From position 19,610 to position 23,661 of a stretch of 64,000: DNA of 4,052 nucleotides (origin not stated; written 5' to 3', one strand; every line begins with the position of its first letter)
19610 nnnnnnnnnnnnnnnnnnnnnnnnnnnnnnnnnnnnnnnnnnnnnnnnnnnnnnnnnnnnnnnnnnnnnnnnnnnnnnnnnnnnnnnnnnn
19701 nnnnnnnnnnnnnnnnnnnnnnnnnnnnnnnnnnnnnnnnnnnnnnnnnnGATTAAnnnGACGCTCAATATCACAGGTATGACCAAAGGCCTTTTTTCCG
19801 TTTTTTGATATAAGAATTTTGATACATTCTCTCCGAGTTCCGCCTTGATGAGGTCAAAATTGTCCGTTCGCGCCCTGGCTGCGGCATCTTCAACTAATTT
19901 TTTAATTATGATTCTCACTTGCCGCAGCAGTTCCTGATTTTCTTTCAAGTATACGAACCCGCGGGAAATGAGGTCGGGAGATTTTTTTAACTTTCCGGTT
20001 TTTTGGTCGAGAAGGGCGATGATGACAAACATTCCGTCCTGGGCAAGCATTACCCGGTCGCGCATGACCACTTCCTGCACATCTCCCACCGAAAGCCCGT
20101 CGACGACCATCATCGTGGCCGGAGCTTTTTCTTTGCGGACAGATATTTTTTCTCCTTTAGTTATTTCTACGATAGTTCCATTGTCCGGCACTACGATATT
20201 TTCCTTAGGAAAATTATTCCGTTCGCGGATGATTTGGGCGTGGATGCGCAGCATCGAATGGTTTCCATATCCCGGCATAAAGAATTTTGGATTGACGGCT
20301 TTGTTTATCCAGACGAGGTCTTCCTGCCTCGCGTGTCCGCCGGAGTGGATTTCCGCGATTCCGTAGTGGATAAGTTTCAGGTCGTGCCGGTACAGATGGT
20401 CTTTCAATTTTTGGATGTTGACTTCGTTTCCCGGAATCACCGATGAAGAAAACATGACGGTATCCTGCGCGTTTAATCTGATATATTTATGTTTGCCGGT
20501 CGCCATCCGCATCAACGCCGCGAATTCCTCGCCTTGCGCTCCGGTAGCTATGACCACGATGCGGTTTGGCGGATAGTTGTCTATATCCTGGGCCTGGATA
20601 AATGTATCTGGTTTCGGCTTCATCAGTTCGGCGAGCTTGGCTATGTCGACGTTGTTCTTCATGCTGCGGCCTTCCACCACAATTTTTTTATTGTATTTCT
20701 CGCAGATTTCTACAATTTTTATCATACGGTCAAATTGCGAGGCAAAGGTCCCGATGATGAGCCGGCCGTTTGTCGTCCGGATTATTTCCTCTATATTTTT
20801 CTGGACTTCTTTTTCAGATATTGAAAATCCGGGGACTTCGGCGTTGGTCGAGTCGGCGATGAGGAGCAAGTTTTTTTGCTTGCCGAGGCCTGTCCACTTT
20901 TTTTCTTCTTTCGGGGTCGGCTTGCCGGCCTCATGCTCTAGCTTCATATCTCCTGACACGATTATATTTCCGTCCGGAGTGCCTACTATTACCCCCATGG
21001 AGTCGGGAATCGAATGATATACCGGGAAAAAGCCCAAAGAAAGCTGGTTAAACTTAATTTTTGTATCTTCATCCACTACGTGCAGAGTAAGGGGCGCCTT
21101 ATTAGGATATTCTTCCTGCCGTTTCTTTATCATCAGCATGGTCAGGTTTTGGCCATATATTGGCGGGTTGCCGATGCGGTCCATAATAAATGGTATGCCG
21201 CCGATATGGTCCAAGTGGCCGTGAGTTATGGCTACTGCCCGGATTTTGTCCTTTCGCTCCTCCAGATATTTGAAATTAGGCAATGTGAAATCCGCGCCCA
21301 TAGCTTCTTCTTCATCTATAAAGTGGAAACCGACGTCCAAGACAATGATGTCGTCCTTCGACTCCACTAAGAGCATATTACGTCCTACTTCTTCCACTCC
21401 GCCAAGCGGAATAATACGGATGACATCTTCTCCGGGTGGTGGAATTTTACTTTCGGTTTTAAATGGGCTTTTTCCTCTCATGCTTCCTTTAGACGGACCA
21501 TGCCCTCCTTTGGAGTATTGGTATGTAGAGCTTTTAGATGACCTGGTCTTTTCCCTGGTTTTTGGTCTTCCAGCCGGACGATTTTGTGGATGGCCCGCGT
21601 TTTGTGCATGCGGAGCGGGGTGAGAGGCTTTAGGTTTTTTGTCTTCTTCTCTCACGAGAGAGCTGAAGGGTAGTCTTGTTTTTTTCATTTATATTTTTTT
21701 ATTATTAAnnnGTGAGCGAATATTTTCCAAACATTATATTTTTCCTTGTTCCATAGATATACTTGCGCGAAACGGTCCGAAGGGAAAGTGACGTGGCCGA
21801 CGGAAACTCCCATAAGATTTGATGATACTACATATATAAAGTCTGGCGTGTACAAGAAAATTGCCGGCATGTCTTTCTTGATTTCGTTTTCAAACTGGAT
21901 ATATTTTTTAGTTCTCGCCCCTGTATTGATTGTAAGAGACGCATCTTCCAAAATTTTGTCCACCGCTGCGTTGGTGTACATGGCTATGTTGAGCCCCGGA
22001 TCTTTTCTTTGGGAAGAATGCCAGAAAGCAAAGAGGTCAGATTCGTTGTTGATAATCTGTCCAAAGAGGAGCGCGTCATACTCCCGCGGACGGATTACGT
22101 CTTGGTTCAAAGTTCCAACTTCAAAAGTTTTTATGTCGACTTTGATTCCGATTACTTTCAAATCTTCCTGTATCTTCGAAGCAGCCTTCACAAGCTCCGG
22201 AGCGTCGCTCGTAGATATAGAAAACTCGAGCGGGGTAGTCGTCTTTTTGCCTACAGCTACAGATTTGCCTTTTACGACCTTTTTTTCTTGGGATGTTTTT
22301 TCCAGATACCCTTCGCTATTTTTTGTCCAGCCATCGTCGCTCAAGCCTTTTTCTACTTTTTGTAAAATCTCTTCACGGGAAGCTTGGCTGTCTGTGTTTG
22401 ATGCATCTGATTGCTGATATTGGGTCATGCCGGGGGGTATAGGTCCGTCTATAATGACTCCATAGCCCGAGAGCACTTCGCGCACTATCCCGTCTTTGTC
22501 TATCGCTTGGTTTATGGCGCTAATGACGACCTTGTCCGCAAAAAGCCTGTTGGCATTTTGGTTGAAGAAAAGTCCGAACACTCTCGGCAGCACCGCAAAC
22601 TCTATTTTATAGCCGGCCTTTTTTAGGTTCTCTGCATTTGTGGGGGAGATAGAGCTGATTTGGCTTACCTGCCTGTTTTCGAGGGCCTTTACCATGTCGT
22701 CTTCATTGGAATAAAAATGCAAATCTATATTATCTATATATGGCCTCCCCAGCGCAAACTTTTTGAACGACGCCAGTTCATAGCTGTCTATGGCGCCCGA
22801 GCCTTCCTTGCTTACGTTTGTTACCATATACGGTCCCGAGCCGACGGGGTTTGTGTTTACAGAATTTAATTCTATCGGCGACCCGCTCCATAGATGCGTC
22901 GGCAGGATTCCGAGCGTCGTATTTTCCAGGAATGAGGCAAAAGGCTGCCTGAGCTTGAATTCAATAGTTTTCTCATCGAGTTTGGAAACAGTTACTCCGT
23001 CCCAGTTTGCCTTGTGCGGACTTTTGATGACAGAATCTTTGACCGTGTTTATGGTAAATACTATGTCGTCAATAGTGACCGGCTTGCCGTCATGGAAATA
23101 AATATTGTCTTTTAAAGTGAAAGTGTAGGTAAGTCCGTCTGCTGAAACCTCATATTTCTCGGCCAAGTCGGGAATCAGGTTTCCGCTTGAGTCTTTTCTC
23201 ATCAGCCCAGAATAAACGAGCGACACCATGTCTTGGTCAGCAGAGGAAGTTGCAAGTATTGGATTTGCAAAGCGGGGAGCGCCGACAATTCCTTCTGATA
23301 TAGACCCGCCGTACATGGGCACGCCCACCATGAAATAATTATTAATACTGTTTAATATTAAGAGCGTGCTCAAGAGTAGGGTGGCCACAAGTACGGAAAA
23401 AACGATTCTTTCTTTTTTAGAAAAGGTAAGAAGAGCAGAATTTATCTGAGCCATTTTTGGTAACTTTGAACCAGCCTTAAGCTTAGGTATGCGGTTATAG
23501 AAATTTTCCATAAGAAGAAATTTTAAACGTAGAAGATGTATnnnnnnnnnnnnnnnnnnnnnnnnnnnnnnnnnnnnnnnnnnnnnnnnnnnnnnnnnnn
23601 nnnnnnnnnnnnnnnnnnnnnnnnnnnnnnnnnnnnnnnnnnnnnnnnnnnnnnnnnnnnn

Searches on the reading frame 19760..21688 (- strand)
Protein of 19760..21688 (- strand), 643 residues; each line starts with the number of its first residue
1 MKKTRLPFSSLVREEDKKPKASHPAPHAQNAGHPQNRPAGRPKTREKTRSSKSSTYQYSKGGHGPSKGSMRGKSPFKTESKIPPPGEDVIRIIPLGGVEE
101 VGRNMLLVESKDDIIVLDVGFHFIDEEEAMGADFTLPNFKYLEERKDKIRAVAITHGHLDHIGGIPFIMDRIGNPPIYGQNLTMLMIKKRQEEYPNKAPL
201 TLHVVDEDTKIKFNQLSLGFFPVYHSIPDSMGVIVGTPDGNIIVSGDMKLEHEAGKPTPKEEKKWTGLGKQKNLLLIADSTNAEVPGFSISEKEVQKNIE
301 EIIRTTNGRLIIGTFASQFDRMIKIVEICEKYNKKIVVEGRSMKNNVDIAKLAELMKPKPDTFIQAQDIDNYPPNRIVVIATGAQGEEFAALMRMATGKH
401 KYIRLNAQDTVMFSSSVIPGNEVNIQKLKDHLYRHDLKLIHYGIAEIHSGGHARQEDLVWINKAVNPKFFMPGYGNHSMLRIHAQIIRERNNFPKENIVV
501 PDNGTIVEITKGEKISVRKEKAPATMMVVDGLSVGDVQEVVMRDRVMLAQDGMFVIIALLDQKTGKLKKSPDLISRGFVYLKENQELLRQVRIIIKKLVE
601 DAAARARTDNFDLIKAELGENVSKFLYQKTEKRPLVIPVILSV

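Call 50: search_protein_families(library=pfam, proteins=[window:19760-21688:-], max_evalue=0.00001)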
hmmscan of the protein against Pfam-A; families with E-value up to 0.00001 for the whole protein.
window:19760-21688:- (643 aa): 4 families
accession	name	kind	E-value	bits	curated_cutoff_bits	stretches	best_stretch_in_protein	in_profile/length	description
PF22505.1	RNase_J_b_CASP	-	5.7e-40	136.4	27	1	307-431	1-125/126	Ribonuclease J, beta-CASP domain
PF17770.6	RNase_J_C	-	7.7e-25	88.3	23.8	1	541-643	1-102/102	Ribonuclease J C-terminal domain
PF00753.33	Lactamase_B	-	1.3e-18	68.1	22.7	1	101-259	4-161/196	Metallo-beta-lactamase superfamily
PF12706.13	Lactamase_B_2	-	2.6e-12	47.2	27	1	142-250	24-145/200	Beta-lactamase superfamily domain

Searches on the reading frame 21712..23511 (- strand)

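Call 50: search_protein_families(library=pfam, proteins=[window:21712-23511:-], max_evalue=0.00001)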
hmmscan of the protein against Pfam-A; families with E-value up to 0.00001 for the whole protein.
window:21712-23511:- (600 aa): 1 family
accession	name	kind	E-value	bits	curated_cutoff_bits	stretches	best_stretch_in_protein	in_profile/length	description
PF00496.27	SBP_bac_5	-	5.5e-66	223.6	32.4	1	112-498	2-359/368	Bacterial extracellular solute-binding proteins, family 5 Middle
